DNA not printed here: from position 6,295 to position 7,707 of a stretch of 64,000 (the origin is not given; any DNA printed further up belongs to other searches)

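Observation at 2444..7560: RuBisCO followed by two paralogous CrtC/AttH-like proteins bracketing a geranylgeranyl-reductase-family flavoprotein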

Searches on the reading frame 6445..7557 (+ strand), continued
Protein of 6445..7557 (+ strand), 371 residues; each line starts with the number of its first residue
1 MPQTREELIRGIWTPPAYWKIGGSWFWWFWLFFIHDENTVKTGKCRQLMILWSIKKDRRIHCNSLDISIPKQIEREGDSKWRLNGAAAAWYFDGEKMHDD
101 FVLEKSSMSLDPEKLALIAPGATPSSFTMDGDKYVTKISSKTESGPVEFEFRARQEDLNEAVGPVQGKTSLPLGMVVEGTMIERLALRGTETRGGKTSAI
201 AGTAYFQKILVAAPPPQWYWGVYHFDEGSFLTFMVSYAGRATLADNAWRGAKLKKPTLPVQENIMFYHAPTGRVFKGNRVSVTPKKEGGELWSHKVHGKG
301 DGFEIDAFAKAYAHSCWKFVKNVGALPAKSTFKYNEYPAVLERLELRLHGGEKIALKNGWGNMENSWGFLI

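Call 30: find_related_loci(query=A1, collection=genome_contigs, flank=10000)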
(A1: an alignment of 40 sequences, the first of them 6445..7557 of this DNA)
Query A1 (371 aa) in genome_contigs; peptide patterns used: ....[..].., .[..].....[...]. (x = any residue, [..] = any of these).
391 stretches matched a pattern; 216 encode a relative of the query (tblastn E <= 1e-3); the best 80 are kept; 80 distinct loci.
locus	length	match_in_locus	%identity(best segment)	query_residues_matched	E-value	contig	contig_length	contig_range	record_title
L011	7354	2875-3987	82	1-371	0e+0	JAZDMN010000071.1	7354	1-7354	MAG: Candidatus Micrarchaeota archaeon isolate MEGAHIT-group-0.655 k141_17917344, whole genome shotgun sequence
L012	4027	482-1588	81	1-369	0e+0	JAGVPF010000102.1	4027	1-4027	MAG: archaeon isolate DeMMO3_33 c_000000081099, whole genome shotgun sequence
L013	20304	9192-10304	77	1-371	0e+0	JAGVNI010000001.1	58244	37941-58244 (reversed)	MAG: archaeon isolate DeMMO3_13 c_000000010945, whole genome shotgun sequence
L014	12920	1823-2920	63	3-371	2e-165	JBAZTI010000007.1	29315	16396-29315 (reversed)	MAG: Candidatus Micrarchaeia archaeon isolate SO_2017_GW1_2 NODE_6705_length_29315_cov_1.288886_OW334_2017, whole genome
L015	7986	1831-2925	64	4-371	2e-164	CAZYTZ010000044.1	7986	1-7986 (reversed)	MAG TPA_asm: Candidatus Micrarchaeota archaeon isolate SRP178699_co1_434 genome assembly, contig: NODE_12895_length_7986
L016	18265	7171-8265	62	4-371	1e-162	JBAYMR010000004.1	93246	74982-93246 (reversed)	MAG: Candidatus Micrarchaeia archaeon isolate SO_2016_LW1_44 scaffold00104_LW64-88_2016, whole genome shotgun sequence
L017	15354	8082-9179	64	3-371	4e-162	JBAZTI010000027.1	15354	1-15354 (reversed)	MAG: Candidatus Micrarchaeia archaeon isolate SO_2017_GW1_2 NODE_14389_length_15354_cov_1.037565_OW334_2017, whole genom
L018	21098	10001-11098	63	3-371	1e-161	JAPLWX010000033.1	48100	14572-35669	MAG: Candidatus Micrarchaeota archaeon isolate LacPavin_0419_WC90_MAG_54_17 LacPavin_0419_WC90_scaffold_121953, whole ge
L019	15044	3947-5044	64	3-371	2e-161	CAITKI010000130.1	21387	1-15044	uncultured Candidatus Micrarchaeota archaeon isolate AM-lipid-02-D9_bin-1051 genome assembly, contig: bin-1051:130/154,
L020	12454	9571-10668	64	3-371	1e-160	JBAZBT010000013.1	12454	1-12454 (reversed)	MAG: Candidatus Micrarchaeia archaeon isolate SO_2017_GW1_119 NODE_18872_length_12454_cov_1.063600_OW334_2017, whole gen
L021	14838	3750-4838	63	5-371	1e-158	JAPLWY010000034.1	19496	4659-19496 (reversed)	MAG: Candidatus Micrarchaeota archaeon isolate LacPavin_0419_WC90_MAG_52_6 LacPavin_0419_WC90_scaffold_271725, whole gen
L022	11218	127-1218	62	3-371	2e-154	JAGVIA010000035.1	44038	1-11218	MAG: archaeon isolate DeMMO2_7 c_000000041549, whole genome shotgun sequence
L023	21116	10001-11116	63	1-371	3e-154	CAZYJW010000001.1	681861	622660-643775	MAG TPA_asm: Candidatus Micrarchaeota archaeon isolate binchicken_co27_231 genome assembly, contig: NODE_5_length_681861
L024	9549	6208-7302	63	3-371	4e-147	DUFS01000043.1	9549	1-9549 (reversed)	MAG TPA_asm: Candidatus Micrarchaeota archaeon isolate UBA10161 contig_136006, whole genome shotgun sequence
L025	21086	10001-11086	58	7-371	2e-142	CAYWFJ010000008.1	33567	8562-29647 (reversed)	MAG TPA_asm: Candidatus Micrarchaeota archaeon isolate SRP263991_co4_496 genome assembly, contig: NODE_1470_length_33567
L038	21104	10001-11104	40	3-371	2e-77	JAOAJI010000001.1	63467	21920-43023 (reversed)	MAG: Candidatus Micrarchaeota archaeon isolate SKW190 NODE_1_length_63467_cov_9.260104, whole genome shotgun sequence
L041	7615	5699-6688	34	37-371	6e-54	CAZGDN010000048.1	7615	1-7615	MAG TPA_asm: uncultured archaeon isolate SRP141559_co1_70 genome assembly, contig: NODE_6002_length_7615_cov_16.413492,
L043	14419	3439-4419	32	44-371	1e-48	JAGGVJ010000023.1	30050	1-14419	MAG: Candidatus Iainarchaeum archaeon isolate AUK097 PB_MBMC_051_c_000000000039, whole genome shotgun sequence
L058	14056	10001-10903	35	44-371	2e-43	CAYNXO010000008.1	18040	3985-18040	MAG TPA_asm: Candidatus Undinarchaeota archaeon isolate binchicken_co266_153 genome assembly, contig: NODE_5095_length_1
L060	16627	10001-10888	32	37-371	2e-42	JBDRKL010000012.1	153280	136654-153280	MAG: archaeon isolate MEGAHIT-group-1.702 k141_6940595, whole genome shotgun sequence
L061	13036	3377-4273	31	37-371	1e-42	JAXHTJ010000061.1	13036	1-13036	MAG: Halobacteriota archaeon isolate MAG21_tar_biofilm MAG21_63, whole genome shotgun sequence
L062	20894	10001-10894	33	37-370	2e-42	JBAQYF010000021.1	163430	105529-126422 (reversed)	MAG: Candidatus Altiarchaeia archaeon isolate MFD12011_ilm_asm_bin5 k127_81460, whole genome shotgun sequence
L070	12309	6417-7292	33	44-371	4e-41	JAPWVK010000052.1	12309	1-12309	MAG: Methanophagales archaeon isolate SB_Co_68 SB_Co_68_000000000052, whole genome shotgun sequence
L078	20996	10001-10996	33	37-370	1e-51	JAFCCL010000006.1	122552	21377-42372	MAG: Candidatus Iainarchaeum archaeon isolate AB_3033_Bin_170 AB_3033_Bin_170_scaffold_231, whole genome shotgun sequenc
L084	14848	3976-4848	32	46-368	6e-40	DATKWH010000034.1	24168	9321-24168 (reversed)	MAG TPA_asm: Candidatus Bathyarchaeia archaeon isolate SMAG_U14158 k141_1069978, whole genome shotgun sequence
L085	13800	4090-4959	32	46-371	6e-40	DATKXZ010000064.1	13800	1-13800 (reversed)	MAG TPA_asm: Desulfobacteria bacterium isolate SMAG_U14206 k141_889065, whole genome shotgun sequence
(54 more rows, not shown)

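Call 33: search_protein_representatives(alignment_id=A3)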
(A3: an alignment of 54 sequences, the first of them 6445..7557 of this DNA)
Query: 54 sequences, 359 profile positions. Proteins with E-value up to 0.001 (for the whole library): 285; up to 1e-10: 210; up to 1e-30: 129. The best 150 are listed.
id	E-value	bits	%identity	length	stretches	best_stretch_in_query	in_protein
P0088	5.2e-112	391.3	-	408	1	9-359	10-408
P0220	2.9e-110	385.5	-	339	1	15-359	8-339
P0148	4.4e-109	381.6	-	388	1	3-359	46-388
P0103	3.5e-108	378.7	-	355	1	19-359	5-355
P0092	1.3e-104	366.9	-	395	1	15-359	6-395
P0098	3.9e-104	365.4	-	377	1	7-359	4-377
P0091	8.3e-103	361.0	-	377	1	15-359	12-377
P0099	8.5e-102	357.7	-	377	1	4-359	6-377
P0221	3.9e-98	345.6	-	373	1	10-359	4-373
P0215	2.3e-95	336.5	-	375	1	3-359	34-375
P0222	4.3e-86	306.0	-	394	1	18-358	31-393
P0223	1.6e-84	300.8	-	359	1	15-358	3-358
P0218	6.2e-84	298.9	-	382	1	3-359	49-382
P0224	9.5e-84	298.3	-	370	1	10-359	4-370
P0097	8.2e-79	282.1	-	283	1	88-359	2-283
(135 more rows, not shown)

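Call 35: search_protein_families(library=pfam, alignment_id=A4, max_evalue=1)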
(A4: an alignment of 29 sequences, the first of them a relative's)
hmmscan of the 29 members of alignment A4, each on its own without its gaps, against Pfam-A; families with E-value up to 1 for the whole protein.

A. member 1, P0346 (370 aa): 0 families

B. families by the number of members that match (of 29 scanned): 9 families
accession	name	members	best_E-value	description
PF07430.17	PP1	1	0.0028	Phloem filament protein PP1 cystatin-like domain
PF02938.19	GAD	1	0.0055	GAD domain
PF13154.11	DUF3991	1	0.043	Protein of unknown function (DUF3991)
PF23517.1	WW_TCERG1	1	0.09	TCERG1 WW domain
PF07198.17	DUF1410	1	0.11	Protein of unknown function (DUF1410)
PF13482.12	RNase_H_2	1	0.11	RNase_H superfamily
PF04239.17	DUF421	1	0.12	YetF C-terminal domain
PF12630.12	Pox_polyA_pol_N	1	0.12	Poxvirus poly(A) polymerase N-terminal domain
PF18376.6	MDD_C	1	0.2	Mevalonate 5-diphosphate decarboxylase C-terminal domain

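Call 52: search_protein_families(library=pfam, proteins=[L060:4300-5433:+, L062:4705-5628:+, L058:10903-12219:-, L043:8938-9600:-, L058:4880-5617:-, L058:12224-12526:-, L001:7480-8544:-, L001:6173-7168:-, L005:6868-8028:+, L003:8224-8682:+], max_evalue=0.01)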
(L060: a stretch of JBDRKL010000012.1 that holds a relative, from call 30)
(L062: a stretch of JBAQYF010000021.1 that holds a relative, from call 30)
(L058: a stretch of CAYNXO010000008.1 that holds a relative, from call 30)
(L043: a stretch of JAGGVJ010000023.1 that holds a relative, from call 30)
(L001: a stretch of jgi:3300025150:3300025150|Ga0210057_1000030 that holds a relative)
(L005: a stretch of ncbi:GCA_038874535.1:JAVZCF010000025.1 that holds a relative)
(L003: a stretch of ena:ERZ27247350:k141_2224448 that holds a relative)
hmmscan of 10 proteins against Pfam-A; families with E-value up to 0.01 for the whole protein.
L060:4300-5433:+ (377 aa): 13 families
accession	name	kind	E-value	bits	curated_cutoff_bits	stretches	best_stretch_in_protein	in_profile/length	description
PF00005.33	ABC_tran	-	1.8e-35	123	25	1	28-169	2-136/137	ABC transporter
PF08402.16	TOBE_2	-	6.3e-09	36.3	21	1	280-355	1-70/76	TOBE domain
PF13304.12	AAA_21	-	1.4e-06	29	27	0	39-81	1-55/304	AAA domain, putative AbiEii toxin, Type IV TA system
PF02463.25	SMC_N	-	9.5e-06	25.6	40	1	38-214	25-210/220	RecF/RecN/SMC N terminal domain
PF09818.15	ABC_ATPase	-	7.9e-05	22.2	23.2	0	162-222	178-253/283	P-loop domain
PF03215.21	Rad17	-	0.00036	21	23.8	1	30-113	38-119/186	Rad17 P-loop domain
PF01637.24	ATPase_2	-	0.00089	19.6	33.2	1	37-85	20-68/225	ATPase domain predominantly from Archaea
PF13401.12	AAA_22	-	0.0036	18.1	27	1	37-91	5-33/130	AAA domain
PF17850.7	CysA_C_terminal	-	0.0054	17.7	29.7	0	246-289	1-43/43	CysA C-terminal regulatory domain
PF13191.12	AAA_16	-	0.0062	17.5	32.6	0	34-69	19-56/167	AAA ATPase domain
PF09383.16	NIL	-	0.007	16.7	24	0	239-270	22-54/73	NIL domain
PF13481.12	AAA_25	-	0.0078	16.3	27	0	35-131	31-112/195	AAA domain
PF20720.3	nSTAND3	-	0.0086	16.2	27.2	0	27-56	7-36/155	Novel STAND NTPase 3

L062:4705-5628:+ (307 aa): 2 families
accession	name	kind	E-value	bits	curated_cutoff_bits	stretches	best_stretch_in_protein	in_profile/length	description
PF00005.33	ABC_tran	-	4.6e-30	105.4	25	1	21-161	2-136/137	ABC transporter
PF13304.12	AAA_21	-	6.4e-08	33.4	27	1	133-197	237-304/304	AAA domain, putative AbiEii toxin, Type IV TA system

L058:10903-12219:- (438 aa): 3 families
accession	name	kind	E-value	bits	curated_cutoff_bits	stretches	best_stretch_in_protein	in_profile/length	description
PF00152.25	tRNA-synt_2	-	3.5e-85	286.2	25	1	125-432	3-307/308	tRNA synthetases class II (D, K and N)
PF01336.31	tRNA_anti-codon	-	7.4e-13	48.7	27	1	27-105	1-75/75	OB-fold nucleic acid binding domain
PF01409.25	tRNA-synt_2d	-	0.006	16.5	19.8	0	404-426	213-235/246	tRNA synthetases class II core domain (F)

L043:8938-9600:- (220 aa): 1 family
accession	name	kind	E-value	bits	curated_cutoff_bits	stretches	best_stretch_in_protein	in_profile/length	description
PF01351.25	RNase_HII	-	1e-43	150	25.8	1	4-203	1-198/199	Ribonuclease HII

L058:4880-5617:- (245 aa): 2 families
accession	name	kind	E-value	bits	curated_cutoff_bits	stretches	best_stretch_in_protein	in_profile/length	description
PF02616.19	SMC_ScpA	-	5e-16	59.8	24.6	2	183-233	179-229/232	Segregation and condensation protein ScpA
PF04824.21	Rad21_Rec8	-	0.003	17.3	22.7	1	192-234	8-50/55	Conserved region of Rad21 / Rec8 like protein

L058:12224-12526:- (100 aa): 1 family
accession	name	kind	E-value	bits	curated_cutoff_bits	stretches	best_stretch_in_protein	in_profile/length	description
PF19094.5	EMC6_arch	-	6e-05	23.8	26.7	1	11-95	9-86/87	EMC6-arch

L001:7480-8544:- (354 aa): 0 families

L001:6173-7168:- (331 aa): 0 families

L005:6868-8028:+ (386 aa): 1 family
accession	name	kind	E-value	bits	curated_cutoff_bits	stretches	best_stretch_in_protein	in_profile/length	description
PF21052.3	EFR3_ARM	-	0.00022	22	27.6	0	167-219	13-65/97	EFR3, armadillo repeat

L003:8224-8682:+ (152 aa): 2 families
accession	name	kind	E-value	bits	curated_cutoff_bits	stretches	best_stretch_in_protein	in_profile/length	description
PF00339.34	Arrestin_N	-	1.3e-07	32.1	24.9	1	8-148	9-140/148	Arrestin (or S-antigen), N-terminal domain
PF02752.27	Arrestin_C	-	9.1e-06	26.5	27.7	1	2-136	7-116/137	Arrestin (or S-antigen), C-terminal domain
